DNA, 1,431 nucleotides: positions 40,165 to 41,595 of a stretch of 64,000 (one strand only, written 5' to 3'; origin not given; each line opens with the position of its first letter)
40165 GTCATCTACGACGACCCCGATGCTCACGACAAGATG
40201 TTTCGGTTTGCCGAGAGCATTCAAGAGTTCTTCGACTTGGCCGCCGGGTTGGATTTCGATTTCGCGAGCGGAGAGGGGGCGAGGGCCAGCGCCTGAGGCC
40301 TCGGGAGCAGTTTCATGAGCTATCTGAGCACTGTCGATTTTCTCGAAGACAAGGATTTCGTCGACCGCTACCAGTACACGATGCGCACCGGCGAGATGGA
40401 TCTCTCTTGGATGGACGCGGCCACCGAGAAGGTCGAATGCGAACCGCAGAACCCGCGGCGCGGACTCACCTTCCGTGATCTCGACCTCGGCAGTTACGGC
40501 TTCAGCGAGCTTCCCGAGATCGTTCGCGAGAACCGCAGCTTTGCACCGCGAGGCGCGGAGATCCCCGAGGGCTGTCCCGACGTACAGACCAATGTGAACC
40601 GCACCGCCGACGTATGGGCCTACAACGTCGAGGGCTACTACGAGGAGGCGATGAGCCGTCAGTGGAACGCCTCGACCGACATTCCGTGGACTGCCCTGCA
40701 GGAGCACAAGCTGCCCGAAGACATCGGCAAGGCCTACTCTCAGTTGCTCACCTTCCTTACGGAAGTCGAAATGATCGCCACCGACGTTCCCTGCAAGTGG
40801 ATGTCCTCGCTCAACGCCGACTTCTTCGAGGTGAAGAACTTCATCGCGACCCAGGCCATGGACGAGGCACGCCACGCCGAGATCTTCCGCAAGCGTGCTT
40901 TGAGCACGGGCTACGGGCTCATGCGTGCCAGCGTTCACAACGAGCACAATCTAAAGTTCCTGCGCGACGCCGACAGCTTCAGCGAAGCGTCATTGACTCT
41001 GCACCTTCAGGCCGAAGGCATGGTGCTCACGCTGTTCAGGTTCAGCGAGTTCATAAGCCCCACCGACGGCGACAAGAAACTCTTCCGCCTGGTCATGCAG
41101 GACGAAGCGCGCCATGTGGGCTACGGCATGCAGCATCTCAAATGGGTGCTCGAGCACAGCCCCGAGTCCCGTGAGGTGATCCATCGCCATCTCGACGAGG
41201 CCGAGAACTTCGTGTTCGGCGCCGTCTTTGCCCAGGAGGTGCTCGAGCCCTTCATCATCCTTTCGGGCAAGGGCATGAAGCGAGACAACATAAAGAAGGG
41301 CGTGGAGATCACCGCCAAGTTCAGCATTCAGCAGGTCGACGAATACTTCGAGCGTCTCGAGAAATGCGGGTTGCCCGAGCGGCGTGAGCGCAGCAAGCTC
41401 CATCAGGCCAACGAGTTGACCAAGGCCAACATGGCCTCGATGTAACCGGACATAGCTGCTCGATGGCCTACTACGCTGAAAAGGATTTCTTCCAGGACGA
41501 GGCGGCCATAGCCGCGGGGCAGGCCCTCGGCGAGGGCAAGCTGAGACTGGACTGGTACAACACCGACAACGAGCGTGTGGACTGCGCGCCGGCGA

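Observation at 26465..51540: One Lys-rich, disulfide-framed helical module is reused in at least seven secreted proteins with unrelated catalytic parts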

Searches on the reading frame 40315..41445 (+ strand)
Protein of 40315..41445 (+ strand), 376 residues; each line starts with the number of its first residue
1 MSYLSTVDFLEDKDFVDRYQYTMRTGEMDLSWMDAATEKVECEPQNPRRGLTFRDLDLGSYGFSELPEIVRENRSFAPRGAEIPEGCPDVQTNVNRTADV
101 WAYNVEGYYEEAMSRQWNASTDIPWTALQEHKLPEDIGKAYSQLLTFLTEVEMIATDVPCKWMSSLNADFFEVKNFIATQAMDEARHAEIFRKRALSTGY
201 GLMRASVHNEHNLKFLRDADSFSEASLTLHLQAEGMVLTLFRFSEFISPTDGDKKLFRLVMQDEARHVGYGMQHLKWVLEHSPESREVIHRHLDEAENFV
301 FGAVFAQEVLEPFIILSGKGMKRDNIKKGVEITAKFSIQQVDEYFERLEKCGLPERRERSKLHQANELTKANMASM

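Call 19: search_protein_families(library=pfam, proteins=[window:40315-41445:+], max_evalue=0.001)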
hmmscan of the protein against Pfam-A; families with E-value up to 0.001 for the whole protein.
window:40315-41445:+ (376 aa): 2 families
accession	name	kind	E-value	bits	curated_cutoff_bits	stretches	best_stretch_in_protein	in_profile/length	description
PF00268.27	Ribonuc_red_sm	-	6.4e-05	22.9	33.6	0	109-191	16-99/281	Ribonucleotide reductase, small chain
PF04305.20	DUF455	-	8.3e-05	22.7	34.3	1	141-291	63-217/247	Protein of unknown function (DUF455)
